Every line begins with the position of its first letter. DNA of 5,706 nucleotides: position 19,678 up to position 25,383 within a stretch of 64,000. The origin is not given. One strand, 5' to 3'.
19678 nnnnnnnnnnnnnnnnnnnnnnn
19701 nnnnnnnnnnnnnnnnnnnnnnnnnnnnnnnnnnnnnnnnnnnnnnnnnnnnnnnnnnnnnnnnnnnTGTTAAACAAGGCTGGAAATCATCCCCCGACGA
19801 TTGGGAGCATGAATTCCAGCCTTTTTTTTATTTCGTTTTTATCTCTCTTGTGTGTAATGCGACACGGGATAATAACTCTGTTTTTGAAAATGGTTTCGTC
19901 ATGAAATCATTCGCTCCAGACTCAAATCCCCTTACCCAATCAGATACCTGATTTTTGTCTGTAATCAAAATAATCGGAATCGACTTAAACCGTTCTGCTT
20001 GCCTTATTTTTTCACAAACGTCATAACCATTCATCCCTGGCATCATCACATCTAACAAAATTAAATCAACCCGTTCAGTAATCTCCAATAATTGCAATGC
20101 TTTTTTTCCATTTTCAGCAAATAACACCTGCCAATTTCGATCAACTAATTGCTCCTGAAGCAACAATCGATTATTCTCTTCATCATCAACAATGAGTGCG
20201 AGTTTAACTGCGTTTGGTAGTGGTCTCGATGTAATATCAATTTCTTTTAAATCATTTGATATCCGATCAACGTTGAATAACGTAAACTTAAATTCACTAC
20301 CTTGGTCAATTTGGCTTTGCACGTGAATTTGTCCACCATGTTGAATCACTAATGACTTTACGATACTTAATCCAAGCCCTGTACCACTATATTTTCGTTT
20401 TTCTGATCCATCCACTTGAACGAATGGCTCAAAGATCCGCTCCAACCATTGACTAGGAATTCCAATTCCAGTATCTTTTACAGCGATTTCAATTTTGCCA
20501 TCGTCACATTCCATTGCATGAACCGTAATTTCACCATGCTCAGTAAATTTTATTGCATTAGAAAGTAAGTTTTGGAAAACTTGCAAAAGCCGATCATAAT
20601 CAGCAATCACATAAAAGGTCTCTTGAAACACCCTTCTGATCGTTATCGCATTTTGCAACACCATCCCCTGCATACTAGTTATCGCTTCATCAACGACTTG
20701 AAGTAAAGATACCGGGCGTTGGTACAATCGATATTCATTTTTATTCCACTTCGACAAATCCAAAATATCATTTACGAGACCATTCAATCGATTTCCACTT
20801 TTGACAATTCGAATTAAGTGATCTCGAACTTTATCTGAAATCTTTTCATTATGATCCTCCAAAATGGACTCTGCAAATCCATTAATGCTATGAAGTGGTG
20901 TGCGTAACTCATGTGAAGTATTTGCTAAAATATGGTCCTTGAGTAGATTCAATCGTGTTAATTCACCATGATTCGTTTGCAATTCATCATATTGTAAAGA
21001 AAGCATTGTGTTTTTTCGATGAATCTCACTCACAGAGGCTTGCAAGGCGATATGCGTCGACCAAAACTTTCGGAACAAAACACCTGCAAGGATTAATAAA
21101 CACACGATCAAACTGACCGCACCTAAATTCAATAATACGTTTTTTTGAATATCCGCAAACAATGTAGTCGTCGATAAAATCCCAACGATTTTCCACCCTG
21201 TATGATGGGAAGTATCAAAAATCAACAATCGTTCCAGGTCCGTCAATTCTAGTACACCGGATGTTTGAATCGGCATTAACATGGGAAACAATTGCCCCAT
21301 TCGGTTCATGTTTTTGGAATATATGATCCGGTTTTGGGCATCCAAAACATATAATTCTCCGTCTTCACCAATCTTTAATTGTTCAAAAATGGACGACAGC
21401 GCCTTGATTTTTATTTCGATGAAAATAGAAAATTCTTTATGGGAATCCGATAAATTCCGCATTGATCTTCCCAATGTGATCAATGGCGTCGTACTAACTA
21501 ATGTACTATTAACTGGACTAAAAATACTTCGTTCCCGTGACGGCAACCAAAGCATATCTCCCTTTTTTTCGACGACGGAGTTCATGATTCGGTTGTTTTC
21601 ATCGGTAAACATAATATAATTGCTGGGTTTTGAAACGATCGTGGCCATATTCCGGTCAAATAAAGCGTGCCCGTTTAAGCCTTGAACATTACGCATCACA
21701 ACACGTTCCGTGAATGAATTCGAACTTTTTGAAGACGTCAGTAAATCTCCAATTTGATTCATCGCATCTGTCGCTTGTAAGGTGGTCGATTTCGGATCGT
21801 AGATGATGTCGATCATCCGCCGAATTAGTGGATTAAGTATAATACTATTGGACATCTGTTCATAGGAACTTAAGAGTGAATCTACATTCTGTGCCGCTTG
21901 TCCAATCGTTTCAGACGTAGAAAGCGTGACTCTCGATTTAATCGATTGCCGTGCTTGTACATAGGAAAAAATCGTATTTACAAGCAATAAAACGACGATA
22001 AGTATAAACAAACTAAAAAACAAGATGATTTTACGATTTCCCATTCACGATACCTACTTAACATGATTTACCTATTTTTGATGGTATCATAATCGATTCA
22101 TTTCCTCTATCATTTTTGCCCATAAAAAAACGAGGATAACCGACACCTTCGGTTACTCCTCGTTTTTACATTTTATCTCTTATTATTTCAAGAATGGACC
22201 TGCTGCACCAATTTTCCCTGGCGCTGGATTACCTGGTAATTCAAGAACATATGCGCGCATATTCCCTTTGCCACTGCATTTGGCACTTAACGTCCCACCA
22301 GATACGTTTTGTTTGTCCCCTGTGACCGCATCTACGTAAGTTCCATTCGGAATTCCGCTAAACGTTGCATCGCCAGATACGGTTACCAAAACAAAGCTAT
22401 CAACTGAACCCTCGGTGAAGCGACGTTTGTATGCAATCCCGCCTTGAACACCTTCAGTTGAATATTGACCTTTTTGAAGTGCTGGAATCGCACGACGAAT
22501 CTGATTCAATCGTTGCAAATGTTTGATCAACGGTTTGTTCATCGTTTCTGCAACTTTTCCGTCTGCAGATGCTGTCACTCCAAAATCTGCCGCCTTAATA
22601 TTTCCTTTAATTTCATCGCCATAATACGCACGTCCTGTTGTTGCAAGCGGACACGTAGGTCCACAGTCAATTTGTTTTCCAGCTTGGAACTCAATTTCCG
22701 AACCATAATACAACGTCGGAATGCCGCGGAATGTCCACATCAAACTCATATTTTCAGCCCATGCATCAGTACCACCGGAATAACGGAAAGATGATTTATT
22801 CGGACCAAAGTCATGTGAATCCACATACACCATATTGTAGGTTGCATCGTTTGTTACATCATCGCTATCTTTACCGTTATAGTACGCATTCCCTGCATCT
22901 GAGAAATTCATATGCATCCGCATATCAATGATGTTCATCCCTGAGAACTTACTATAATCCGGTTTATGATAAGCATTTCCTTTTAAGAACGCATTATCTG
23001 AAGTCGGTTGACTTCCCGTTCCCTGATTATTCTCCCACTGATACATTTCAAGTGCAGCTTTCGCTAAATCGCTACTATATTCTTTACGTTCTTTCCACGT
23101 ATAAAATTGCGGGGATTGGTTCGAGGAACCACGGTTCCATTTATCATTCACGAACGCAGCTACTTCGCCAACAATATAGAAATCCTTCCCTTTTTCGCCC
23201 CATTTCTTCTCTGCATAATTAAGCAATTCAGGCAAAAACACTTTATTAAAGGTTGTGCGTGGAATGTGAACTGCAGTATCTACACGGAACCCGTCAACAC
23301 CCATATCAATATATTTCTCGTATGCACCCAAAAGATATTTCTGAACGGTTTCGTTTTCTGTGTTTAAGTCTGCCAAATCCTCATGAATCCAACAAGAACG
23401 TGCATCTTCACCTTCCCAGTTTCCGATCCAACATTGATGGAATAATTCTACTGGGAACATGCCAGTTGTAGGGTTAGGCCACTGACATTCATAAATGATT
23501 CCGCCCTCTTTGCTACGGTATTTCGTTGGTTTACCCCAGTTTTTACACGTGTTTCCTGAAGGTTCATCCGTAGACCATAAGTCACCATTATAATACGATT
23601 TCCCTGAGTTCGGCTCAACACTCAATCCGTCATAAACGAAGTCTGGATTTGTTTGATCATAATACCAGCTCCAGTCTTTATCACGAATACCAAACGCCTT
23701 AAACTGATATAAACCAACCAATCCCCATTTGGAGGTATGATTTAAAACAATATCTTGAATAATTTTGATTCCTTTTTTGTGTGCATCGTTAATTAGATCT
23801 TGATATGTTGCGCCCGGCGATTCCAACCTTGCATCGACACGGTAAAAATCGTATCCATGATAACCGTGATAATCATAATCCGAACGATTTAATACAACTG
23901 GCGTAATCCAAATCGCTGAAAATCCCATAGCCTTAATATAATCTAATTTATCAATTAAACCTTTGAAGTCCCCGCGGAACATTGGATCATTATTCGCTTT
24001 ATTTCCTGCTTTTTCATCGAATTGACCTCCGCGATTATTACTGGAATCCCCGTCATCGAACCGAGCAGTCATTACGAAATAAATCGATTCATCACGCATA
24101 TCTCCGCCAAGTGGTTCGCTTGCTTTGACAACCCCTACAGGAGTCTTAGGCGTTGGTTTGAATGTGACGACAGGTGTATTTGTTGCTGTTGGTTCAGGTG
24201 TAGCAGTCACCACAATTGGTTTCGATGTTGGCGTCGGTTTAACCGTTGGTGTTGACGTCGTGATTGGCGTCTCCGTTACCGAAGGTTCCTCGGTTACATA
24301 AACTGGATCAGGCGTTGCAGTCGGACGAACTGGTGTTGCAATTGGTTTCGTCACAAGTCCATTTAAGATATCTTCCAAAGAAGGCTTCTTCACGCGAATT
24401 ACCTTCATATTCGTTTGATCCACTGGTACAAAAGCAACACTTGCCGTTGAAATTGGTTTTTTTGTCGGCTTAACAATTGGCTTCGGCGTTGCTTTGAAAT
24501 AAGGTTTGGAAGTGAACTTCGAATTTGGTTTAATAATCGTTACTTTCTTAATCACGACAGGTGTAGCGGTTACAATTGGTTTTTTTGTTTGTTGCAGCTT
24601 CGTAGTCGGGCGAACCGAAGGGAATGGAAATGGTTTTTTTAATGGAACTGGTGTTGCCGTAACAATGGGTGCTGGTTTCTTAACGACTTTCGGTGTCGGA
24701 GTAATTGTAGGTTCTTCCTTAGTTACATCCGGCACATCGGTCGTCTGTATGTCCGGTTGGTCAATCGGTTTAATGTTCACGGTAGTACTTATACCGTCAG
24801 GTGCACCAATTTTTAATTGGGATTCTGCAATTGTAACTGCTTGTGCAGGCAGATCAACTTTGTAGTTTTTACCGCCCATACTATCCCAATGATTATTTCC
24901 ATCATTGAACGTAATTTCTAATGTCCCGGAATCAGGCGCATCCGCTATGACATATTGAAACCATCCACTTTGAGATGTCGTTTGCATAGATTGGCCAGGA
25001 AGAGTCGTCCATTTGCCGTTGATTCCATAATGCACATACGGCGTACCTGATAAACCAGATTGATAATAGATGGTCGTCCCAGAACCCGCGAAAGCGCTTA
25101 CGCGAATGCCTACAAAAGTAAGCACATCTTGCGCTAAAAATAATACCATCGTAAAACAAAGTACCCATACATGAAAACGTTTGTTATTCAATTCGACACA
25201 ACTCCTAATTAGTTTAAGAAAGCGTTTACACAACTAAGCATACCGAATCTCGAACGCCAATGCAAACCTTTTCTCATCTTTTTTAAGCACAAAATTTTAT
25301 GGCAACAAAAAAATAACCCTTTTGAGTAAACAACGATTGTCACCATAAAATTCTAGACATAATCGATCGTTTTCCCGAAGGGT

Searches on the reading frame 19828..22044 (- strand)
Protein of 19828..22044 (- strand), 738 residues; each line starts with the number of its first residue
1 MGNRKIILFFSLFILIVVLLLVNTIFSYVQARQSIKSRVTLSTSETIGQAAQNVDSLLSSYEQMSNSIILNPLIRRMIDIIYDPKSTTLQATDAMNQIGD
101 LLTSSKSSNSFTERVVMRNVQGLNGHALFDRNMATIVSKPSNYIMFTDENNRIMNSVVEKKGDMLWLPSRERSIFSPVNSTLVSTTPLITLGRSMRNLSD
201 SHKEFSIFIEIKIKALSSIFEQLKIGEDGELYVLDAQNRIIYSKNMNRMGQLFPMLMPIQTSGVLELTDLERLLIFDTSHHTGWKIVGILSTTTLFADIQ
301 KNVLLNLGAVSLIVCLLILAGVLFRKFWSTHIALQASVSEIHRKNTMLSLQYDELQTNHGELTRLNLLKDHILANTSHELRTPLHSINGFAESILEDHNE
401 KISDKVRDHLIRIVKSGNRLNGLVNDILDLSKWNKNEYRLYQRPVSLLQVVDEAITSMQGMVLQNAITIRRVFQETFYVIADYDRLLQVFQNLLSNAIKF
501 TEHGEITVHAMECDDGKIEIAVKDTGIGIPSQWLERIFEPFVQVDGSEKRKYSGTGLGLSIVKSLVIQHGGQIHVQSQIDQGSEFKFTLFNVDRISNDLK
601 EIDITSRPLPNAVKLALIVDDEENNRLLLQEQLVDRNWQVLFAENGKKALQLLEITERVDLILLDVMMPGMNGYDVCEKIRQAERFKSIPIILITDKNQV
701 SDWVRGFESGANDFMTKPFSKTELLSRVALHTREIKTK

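Call 19: search_protein_families(library=pfam, proteins=[window:19828-22044:-], max_evalue=0.001)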
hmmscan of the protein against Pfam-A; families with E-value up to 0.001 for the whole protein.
window:19828-22044:- (738 aa): 4 families
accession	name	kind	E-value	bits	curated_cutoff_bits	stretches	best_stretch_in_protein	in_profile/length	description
PF02518.31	HATPase_c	-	2.9e-30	105.4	26.4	1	482-589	2-107/111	Histidine kinase-, DNA gyrase B-, and HSP90-like ATPase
PF00072.30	Response_reg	-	4.4e-28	98.1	30.2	1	617-728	2-110/111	Response regulator receiver domain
PF00512.31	HisKA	-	3.9e-16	59.3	26.9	1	370-433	3-63/66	His Kinase A (phospho-acceptor) domain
PF02743.24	dCache_1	-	2.5e-10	40.7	45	1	34-288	2-239/240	Cache domain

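Call 59: find_homologous_proteins(query=window:19828-22044:-, max_evalue=1e-40)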
Query window:19828-22044:- (738 aa): 1660 proteins with E <= 1e-40 among 8000 candidates; the best 120 are listed.
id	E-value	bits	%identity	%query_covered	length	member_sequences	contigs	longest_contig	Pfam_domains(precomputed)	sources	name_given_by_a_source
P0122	0.0e+0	1612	100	100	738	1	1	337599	PF02743.25,PF02518.32,PF00512.32,PF00072.31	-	-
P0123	4.2e-128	447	41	50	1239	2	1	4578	PF00672.31,PF02743.25,PF22673.3,PF02518.32,PF00512.32,PF13589.13,PF00072.31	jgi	jgi:signal transduction histidine kinase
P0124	8.1e-128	446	41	51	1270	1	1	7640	PF00672.31,PF02743.25,PF22673.3,PF02518.32,PF00512.32,PF13589.13,PF00072.31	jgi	jgi:signal transduction histidine kinase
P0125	5.0e-127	443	40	55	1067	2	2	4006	PF02518.32,PF00512.32,PF13589.13,PF00072.31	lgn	-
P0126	2.0e-125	438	41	50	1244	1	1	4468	PF00672.31,PF02743.25,PF22673.3,PF02518.32,PF00512.32,PF13589.13,PF00072.31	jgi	jgi:signal transduction histidine kinase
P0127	6.5e-123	430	43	50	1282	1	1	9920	PF00672.31,PF02743.25,PF22673.3,PF13581.13,PF02518.32,PF00512.32,PF13589.13,PF00072.31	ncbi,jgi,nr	ncbi:MAG: response regulator [Gracilibacteraceae bacterium]|jgi:signal transduction histidine kinase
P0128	1.3e-118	415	40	51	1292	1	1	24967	PF00672.31,PF02743.25,PF22673.3,PF02518.32,PF00512.32,PF13589.13,PF00072.31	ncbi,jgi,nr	ncbi:MAG: response regulator [Planctomycetaceae bacterium]|jgi:signal transduction histidine kinase|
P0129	7.9e-117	409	37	66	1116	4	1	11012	PF00672.31,PF02518.32,PF00512.32,PF00072.31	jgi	jgi:two-component system, sensor histidine kinase ChiS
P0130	4.4e-114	400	40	50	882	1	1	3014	PF13581.13,PF07695.18,PF02518.32,PF00512.32,PF13589.13,PF00072.31,PF14501.13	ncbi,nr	ncbi:response regulator, partial [bacterium]|nr:response regulator [bacterium]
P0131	1.6e-113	399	41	51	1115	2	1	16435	PF00672.31,PF13581.13,PF02518.32,PF00512.32,PF00072.31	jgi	-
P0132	2.5e-109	385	42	51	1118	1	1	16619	PF00672.31,PF13426.14,PF13188.14,PF02518.32,PF00512.32,PF00072.31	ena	-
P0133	7.8e-108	380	41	51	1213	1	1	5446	PF07695.18,PF02518.32,PF00512.32,PF13589.13,PF00072.31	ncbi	ncbi:ATP-binding protein, partial [Candidatus Margulisiibacteriota bacterium]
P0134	1.7e-107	379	42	51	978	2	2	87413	PF13581.13,PF02518.32,PF00512.32,PF00072.31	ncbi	ncbi:two-component system, sensor histidine kinase and response regulator [Candidatus Magnetomoracea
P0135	1.6e-105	372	37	60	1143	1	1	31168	PF07695.18,PF02518.32,PF00512.32,PF00072.31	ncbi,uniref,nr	ncbi:response regulator [Cohnella sp. CFH 77786]|uniref:ATP-binding protein n=1 Tax=Cohnella sp. CFH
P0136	1.3e-103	366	40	51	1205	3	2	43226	PF13426.14,PF13188.14,PF07695.18,PF02518.32,PF00512.32,PF00989.32,PF13589.13,PF00072.31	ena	-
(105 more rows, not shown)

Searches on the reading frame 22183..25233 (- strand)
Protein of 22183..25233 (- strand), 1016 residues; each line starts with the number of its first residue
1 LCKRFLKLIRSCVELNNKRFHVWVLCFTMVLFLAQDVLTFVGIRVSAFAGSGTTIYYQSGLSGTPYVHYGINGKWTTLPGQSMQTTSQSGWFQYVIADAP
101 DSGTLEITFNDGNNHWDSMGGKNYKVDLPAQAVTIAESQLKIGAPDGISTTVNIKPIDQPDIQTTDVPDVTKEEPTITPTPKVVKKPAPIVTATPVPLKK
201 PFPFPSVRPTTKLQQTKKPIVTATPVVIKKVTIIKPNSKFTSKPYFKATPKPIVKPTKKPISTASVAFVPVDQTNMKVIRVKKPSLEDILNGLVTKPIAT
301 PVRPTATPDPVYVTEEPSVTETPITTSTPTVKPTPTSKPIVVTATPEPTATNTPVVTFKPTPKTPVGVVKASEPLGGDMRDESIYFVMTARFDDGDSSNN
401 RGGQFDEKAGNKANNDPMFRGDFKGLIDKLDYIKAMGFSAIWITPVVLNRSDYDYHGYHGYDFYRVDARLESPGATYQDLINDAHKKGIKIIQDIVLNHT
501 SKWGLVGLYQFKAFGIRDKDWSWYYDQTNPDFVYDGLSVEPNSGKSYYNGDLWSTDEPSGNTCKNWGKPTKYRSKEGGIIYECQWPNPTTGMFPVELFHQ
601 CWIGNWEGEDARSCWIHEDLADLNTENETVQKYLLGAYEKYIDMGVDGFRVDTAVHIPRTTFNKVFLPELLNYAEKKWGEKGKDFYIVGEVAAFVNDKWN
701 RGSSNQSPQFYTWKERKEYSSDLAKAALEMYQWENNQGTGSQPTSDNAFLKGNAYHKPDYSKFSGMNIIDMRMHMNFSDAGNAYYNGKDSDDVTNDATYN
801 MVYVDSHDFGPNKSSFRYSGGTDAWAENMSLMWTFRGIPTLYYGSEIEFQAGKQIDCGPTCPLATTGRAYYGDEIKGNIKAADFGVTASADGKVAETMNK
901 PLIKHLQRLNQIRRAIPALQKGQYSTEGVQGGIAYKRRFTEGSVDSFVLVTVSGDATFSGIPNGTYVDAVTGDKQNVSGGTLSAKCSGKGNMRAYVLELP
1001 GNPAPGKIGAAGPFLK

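Call 19: search_protein_families(library=pfam, proteins=[window:22183-25233:-], max_evalue=0.001)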
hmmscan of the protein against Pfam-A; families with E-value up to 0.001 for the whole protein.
window:22183-25233:- (1016 aa): 2 families
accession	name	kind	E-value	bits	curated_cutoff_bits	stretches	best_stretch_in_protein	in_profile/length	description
PF00128.31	Alpha-amylase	-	7.9e-42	144.4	22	2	386-559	1-144/446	Alpha amylase, catalytic domain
PF03423.18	CBM_25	-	2.7e-14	53.8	27.3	1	50-149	3-102/106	Carbohydrate binding domain (family 25)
